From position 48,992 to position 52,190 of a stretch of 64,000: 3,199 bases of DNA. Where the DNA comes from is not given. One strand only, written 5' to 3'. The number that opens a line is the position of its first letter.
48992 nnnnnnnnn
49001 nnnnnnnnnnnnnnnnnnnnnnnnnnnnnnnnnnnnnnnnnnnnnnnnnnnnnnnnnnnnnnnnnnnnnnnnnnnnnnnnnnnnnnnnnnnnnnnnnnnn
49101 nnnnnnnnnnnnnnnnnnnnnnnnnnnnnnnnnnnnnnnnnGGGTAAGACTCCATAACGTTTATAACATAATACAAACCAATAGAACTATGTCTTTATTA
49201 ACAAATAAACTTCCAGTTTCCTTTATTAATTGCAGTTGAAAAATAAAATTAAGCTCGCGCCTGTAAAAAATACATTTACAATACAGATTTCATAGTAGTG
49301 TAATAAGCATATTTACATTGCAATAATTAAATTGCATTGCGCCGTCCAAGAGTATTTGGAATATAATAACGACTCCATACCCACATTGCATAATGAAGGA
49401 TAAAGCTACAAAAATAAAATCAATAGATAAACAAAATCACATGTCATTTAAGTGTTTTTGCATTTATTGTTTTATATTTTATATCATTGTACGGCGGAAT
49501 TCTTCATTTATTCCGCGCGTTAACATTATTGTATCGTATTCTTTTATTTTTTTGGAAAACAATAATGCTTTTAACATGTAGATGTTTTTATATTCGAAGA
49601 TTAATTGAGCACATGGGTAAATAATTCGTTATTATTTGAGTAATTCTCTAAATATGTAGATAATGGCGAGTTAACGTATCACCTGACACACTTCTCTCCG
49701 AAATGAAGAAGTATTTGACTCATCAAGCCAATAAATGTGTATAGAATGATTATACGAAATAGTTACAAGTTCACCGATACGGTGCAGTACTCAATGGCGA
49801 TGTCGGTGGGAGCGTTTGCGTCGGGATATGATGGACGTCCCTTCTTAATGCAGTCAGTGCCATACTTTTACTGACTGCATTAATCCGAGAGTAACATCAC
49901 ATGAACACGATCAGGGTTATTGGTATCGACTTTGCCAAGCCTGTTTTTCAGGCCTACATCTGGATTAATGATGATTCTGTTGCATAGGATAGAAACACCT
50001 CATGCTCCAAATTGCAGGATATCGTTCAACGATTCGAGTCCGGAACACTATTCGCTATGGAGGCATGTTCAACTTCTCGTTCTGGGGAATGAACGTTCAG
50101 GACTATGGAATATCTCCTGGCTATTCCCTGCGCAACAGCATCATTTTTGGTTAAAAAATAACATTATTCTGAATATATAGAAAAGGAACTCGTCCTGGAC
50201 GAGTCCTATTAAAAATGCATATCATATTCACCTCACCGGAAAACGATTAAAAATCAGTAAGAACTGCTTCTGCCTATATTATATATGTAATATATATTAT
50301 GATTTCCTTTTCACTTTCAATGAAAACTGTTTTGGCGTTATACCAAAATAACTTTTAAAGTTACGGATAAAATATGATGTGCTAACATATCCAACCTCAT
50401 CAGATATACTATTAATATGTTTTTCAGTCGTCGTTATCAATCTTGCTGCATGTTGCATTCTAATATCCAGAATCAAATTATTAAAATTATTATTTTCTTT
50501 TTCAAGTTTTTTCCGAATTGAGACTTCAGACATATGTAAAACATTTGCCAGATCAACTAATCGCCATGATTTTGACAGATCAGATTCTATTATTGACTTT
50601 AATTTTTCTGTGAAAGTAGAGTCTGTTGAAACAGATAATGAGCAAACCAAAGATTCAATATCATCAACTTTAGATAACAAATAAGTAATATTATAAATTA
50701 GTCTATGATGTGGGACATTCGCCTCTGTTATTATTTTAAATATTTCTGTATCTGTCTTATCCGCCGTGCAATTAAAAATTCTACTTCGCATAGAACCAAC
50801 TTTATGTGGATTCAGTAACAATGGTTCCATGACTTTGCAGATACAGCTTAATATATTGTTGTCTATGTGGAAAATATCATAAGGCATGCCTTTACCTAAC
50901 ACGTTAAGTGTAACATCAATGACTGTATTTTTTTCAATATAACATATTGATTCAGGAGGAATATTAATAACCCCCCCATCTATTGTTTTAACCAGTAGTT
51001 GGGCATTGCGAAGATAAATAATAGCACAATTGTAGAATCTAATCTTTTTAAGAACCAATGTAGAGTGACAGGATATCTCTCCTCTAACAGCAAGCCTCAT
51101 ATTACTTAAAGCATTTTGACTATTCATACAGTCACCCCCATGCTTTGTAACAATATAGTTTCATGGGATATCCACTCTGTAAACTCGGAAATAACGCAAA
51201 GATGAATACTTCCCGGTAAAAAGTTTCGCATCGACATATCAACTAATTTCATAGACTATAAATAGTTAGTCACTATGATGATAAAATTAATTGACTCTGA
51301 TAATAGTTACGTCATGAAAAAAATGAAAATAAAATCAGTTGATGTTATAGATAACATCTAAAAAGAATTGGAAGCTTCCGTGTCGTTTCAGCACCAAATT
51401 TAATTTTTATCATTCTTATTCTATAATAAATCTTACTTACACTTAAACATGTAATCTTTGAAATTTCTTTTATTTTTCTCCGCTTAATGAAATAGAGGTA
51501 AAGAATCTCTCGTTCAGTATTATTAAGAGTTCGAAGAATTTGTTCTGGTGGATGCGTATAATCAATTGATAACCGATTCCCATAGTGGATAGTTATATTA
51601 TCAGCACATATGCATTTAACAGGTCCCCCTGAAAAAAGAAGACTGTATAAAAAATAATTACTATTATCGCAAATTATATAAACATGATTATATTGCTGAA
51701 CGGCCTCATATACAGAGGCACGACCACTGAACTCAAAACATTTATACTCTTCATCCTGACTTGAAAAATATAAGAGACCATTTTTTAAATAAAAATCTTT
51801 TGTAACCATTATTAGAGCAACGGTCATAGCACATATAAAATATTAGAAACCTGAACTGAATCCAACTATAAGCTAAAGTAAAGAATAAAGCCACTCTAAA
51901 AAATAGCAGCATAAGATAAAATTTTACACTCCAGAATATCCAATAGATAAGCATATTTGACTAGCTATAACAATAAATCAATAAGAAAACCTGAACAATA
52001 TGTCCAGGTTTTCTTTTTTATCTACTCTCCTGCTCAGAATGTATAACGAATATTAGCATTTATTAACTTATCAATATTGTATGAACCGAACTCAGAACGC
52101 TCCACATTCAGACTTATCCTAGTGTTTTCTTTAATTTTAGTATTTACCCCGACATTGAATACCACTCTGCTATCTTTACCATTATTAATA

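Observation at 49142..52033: Pair of extremely AT-rich regulator genes (AraC-type and small LuxR-type) between the two protease genes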

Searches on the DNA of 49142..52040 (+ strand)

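Call 5: search_dna_similar(query=window:49142-52033:+, collection=ecoli_genomes, mode=near, max_rows=20)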
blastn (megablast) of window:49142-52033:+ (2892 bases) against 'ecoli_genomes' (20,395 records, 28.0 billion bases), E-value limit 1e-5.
Records with a match: 611; places in all: 612; records where one place covers at least 80% of the query: 598.
Genomes with a match: 611 of 5426; with a place that covers at least 80% of the query: 598. Places per genome that has any: lowest 1, median 1, highest 2. On chromosomes: 606 places; on plasmids: 6.
Best place of each record, by identity: >=99% 10; 95-99% 168; 90-95% 421; 80-90% 2; 60-80% 10.
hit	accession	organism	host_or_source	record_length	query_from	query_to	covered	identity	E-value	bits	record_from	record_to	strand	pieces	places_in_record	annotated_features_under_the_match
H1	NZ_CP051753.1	Escherichia coli strain SCU-102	Homo sapiens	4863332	1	2892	100%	100.0%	0e+0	5341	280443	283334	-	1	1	AraC family transcriptional regulator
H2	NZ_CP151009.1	Escherichia coli strain 19KM1776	Dog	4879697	1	2892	100%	100.0%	0e+0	5341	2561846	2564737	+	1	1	AraC family transcriptional regulator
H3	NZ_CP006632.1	Escherichia coli PCN033 strain PCN033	-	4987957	1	2892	100%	99.9%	0e+0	5330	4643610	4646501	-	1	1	AraC family transcriptional regulator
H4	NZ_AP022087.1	Escherichia coli strain WP4-S18-ESBL-07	-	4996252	1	2892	100%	99.9%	0e+0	5325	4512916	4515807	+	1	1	AraC family transcriptional regulator | hypothetical protein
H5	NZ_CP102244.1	Escherichia coli O7:H15 strain ST70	Homo sapiens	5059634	1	2892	100%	99.9%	0e+0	5325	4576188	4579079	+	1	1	AraC family transcriptional regulator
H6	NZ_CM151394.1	Escherichia coli strain M114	Burramys parvus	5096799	1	2892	100%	99.9%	0e+0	5325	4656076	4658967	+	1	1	AraC family transcriptional regulator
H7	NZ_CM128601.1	Escherichia coli strain E300010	Homo sapiens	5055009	1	2892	100%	99.8%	0e+0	5312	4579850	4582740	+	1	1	AraC family transcriptional regulator | hypothetical protein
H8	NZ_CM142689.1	Escherichia coli strain UID2309220033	Homo sapiens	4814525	1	2892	100%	99.8%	0e+0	5306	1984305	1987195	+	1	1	helix-turn-helix domain-containing protein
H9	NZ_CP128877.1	Escherichia coli strain TUM14759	Homo sapiens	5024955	1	2892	100%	99.7%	0e+0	5297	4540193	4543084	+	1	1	helix-turn-helix transcriptional regulator | hypothetical protein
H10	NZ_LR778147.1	Escherichia coli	sediment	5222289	1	2892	100%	99.1%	0e+0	5188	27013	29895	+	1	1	AraC family transcriptional regulator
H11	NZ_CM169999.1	Escherichia coli strain N96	Tibetan Pig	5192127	1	2887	100%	97.3%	0e+0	4903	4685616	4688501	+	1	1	helix-turn-helix domain-containing protein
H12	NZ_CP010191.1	Escherichia coli strain M8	mouse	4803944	1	2892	100%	96.7%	0e+0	4819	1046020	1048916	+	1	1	AraC family transcriptional regulator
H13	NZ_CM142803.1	Escherichia coli strain GPEC709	chicken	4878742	1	2892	100%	96.7%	0e+0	4819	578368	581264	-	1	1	AraC family transcriptional regulator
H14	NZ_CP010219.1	Escherichia coli strain M18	mouse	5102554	1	2892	100%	96.7%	0e+0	4813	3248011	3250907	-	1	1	AraC family transcriptional regulator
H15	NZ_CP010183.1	Escherichia coli strain M3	mouse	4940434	1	2892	100%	96.7%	0e+0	4813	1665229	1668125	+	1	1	AraC family transcriptional regulator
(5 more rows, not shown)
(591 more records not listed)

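Call 6: get_annotated_region(hit=H4, flank=12000)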
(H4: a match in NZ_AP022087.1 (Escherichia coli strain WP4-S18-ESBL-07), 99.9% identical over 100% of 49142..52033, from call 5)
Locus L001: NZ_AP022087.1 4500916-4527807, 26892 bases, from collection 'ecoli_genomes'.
description: Escherichia coli strain WP4-S18-ESBL-07 chromosome, complete genome
organism: Escherichia coli strain WP4-S18-ESBL-07 (NCBI taxid 562)
replicon: chromosome; assembly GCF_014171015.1
host: -; source: -; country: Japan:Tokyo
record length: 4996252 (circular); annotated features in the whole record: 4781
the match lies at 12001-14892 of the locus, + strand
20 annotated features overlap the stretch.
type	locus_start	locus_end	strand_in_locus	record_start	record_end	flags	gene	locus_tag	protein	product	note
CDS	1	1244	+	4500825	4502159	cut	cadB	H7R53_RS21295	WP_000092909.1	cadaverine/lysine antiporter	-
CDS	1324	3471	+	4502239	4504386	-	cadA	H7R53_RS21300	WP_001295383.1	lysine decarboxylase CadA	-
CDS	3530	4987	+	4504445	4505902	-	dtpC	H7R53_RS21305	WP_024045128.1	dipeptide/tripeptide permease DtpC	-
CDS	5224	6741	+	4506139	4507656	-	lysS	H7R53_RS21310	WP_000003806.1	lysine--tRNA ligase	-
CDS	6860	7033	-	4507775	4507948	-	ghoT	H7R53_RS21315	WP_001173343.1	type V toxin-antitoxin system toxin GhoT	-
CDS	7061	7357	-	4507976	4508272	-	ghoS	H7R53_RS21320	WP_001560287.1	type V toxin-antitoxin system endoribonuclease antitoxin GhoS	-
CDS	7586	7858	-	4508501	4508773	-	-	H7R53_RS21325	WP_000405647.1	GNAT family N-acetyltransferase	-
CDS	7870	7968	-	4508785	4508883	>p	-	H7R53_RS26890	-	hypothetical protein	incomplete; partial in the middle of a contig; missing N-terminus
CDS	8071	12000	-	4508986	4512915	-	-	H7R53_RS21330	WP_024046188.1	autotransporter outer membrane beta-barrel domain-containing protein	-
CDS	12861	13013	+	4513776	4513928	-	-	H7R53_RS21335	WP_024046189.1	hypothetical protein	-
CDS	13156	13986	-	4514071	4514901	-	-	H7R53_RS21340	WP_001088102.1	AraC family transcriptional regulator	-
CDS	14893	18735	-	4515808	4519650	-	-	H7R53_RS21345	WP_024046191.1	S6 family peptidase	-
CDS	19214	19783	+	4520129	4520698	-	-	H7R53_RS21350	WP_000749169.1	oxidoreductase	-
CDS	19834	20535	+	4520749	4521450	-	-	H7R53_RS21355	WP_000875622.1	fimbrial biogenesis chaperone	-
CDS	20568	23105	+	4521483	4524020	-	-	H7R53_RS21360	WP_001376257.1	fimbria/pilus outer membrane usher protein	-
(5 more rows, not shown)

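Call 28: search_dna_similar(query=window:49560-50200:+, collection=plasmids, mode=distant, max_rows=12)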
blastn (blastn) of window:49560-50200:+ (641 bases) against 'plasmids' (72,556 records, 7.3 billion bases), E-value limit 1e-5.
Records with a match: 77; places in all: 82; records where one place covers at least 80% of the query: 3.
Best place of each record, by identity: 95-99% 3; 80-90% 23; 60-80% 51.
By first word of the organism name: Klebsiella 18; Escherichia 17; Serratia 15; Citrobacter 5; Salmonella 4; Yersinia 3; Enterobacter 3; Rahnella 2; Leclercia 2; Raoultella 2; and 5 more.
By predicted mobility (MOB-suite, as given by PLSDB): conjugative 53; non-mobilizable 21; mobilizable 3.
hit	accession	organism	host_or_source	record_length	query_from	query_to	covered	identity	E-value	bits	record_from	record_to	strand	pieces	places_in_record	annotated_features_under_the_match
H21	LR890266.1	Escherichia coli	Homo sapiens,rectal swab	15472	1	641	100%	96.0%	0e+0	1038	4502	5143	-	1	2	record has no annotation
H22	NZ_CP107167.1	Escherichia coli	Urine,human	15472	1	641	100%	96.0%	0e+0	1038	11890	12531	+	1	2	none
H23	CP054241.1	Escherichia coli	Homo sapiens,bone infection of foot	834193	1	641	100%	95.9%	0e+0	1032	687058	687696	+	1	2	none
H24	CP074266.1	Salmonella enterica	environmental,surface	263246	266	578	49%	80.0%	5e-72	279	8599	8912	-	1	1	none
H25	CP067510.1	Klebsiella pneumoniae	Homo sapiens,other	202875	272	576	48%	77.2%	6e-58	233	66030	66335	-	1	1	none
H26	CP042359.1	Rahnella aquatilis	hyacinth,plant,hyacinth bulb, basal ...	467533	266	553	45%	76.9%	2e-50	207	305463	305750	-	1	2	none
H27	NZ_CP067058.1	Rahnella aceris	-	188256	266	553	45%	76.9%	2e-50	207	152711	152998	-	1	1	IS110 family transposase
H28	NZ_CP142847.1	Klebsiella aerogenes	mulberry,mulberry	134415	266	539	43%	78.1%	1e-54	221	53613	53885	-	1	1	IS110 family transposase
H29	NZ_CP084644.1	Yersinia ruckeri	Pike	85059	266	528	41%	77.7%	2e-50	207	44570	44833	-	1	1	none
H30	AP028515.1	Serratia marcescens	-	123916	266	539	43%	72.4%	2e-32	147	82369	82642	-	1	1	hypothetical protein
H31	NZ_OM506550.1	Citrobacter freundii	-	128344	266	502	37%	70.2%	6e-20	105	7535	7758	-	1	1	transposase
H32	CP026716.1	Klebsiella oxytoca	-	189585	266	462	31%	79.7%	4e-41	176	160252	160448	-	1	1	none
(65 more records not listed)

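Call 39: search_dna_similar(query=window:51100-52040:+, collection=ecoli_genomes, mode=distant, rows=spread, max_rows=30)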
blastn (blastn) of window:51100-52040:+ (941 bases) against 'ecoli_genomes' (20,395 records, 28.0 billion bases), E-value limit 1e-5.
Records with a match: 611; places in all: 611; records where one place covers at least 80% of the query: 599.
Genomes with a match: 611 of 5426; with a place that covers at least 80% of the query: 599. Places per genome that has any: lowest 1, median 1, highest 1. On chromosomes: 605 places; on plasmids: 6.
Best place of each record, by identity: >=99% 10; 95-99% 588; 80-90% 11; 60-80% 2.
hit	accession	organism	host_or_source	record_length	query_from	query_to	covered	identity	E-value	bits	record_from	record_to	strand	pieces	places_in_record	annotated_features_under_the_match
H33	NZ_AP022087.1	Escherichia coli strain WP4-S18-ESBL-07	-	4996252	1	941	100%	100.0%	0e+0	1698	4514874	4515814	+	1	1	AraC family transcriptional regulator | S6 family peptidase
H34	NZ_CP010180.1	Escherichia coli strain M1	mouse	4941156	1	941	100%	97.5%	0e+0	1590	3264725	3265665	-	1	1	AraC family transcriptional regulator | S6 family peptidase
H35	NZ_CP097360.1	Escherichia coli strain AGR4587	water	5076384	1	941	100%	97.3%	0e+0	1589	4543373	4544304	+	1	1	AraC family transcriptional regulator | S6 family peptidase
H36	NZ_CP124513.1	Escherichia coli strain AVS0366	environmental: river near WWTP effluent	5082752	1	941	100%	97.3%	0e+0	1589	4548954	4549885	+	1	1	AraC family transcriptional regulator | S6 family peptidase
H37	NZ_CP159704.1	Escherichia coli strain Z135-7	hospital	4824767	1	941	100%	97.3%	0e+0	1589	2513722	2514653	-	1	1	AraC family transcriptional regulator | S6 family peptidase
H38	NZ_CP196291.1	Escherichia coli strain AH21A060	Homo sapiens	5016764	1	941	100%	97.3%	0e+0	1589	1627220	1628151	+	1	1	AraC family transcriptional regulator | S6 family peptidase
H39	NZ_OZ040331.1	Escherichia coli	-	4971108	1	941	100%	97.3%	0e+0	1589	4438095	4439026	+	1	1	AraC family transcriptional regulator | S6 family peptidase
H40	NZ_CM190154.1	Escherichia coli strain 20595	Homo sapiens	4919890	1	941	100%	97.3%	0e+0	1589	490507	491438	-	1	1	AraC family transcriptional regulator | S6 family peptidase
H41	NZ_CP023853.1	Escherichia coli strain 2/0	Homo sapiens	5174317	1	941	100%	97.2%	0e+0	1584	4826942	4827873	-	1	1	AraC family transcriptional regulator | S6 family peptidase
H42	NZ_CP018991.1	Escherichia coli strain Ecol_AZ146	Homo sapiens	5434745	1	941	100%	97.2%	0e+0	1584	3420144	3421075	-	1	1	AraC family transcriptional regulator | S6 family peptidase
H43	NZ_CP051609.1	Escherichia coli O25b:H4-ST131 strain 2019_APHA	Pig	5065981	1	941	100%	97.2%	0e+0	1584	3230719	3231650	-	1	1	helix-turn-helix transcriptional regulator | S6 family peptidase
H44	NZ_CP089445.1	Escherichia coli strain 5-1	Human body fluids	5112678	1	941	100%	97.2%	0e+0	1584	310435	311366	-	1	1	AraC family transcriptional regulator | S6 family peptidase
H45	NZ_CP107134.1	Escherichia coli strain S6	human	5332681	1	941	100%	97.2%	0e+0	1584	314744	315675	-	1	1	AraC family transcriptional regulator | S6 family peptidase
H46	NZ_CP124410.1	Escherichia coli strain AVS0543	environmental: river near WWTP effluent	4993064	1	941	100%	97.2%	0e+0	1584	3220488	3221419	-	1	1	AraC family transcriptional regulator | S6 family peptidase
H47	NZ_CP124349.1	Escherichia coli strain AVS0453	environmental-WWTP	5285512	1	941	100%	97.2%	0e+0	1584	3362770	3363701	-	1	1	AraC family transcriptional regulator | S6 family peptidase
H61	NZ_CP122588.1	Escherichia coli strain ETEC6335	Sus scrofa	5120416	1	941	100%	97.1%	0e+0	1576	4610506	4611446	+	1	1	AraC family transcriptional regulator | S6 family peptidase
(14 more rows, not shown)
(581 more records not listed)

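Call 40: get_annotated_region(hit=H43, flank=2500)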
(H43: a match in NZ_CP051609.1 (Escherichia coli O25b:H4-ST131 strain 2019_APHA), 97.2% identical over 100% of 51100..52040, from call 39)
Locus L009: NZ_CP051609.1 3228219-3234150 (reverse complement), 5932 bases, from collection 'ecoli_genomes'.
description: Escherichia coli O25b:H4-ST131 strain 2019_APHA chromosome, complete genome
organism: Escherichia coli O25b:H4-ST131 strain 2019_APHA (NCBI taxid 941322)
replicon: chromosome; assembly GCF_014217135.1
host: Pig; source: cecal sample; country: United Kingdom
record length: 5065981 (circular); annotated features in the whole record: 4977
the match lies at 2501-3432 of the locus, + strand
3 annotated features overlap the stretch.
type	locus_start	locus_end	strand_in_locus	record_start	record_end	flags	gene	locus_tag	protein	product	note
CDS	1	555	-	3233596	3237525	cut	-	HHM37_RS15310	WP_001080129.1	autotransporter outer membrane beta-barrel domain-containing protein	-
CDS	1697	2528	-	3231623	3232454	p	-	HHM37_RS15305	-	helix-turn-helix transcriptional regulator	frameshifted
CDS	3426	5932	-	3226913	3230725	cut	-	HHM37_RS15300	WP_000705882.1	S6 family peptidase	-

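Call 41: get_annotated_region(hit=H34, flank=2500)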
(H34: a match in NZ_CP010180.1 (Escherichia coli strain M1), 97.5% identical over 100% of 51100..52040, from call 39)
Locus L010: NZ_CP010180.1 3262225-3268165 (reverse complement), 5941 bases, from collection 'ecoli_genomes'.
description: Escherichia coli strain M1 chromosome, complete genome
organism: Escherichia coli strain M1 (NCBI taxid 562)
replicon: chromosome; assembly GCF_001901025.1
host: mouse; source: -; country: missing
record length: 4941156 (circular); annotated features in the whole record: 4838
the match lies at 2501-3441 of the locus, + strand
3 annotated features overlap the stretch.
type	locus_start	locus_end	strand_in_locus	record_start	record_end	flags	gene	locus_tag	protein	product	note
CDS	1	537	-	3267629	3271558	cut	-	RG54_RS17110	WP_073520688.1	autotransporter outer membrane beta-barrel domain-containing protein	-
CDS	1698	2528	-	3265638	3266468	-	-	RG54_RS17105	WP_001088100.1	AraC family transcriptional regulator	-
CDS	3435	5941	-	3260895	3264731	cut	-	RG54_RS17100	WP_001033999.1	S6 family peptidase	-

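Call 42: get_annotated_region(hit=H61, flank=2500)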
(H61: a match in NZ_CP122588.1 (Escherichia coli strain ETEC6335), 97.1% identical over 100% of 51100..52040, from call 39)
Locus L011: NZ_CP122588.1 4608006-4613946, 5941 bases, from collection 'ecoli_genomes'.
description: Escherichia coli strain ETEC6335 chromosome, complete genome
organism: Escherichia coli strain ETEC6335 (NCBI taxid 562)
replicon: chromosome; assembly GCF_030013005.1
host: Sus scrofa; source: feces; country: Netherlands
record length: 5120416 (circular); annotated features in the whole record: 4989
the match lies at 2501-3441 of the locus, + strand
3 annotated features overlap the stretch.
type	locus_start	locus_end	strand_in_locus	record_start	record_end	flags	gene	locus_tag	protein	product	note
CDS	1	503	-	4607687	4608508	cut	-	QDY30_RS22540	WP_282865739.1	S6 family peptidase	-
CDS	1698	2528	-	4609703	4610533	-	-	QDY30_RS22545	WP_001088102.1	AraC family transcriptional regulator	-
CDS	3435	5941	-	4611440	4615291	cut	-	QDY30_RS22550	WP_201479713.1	S6 family peptidase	-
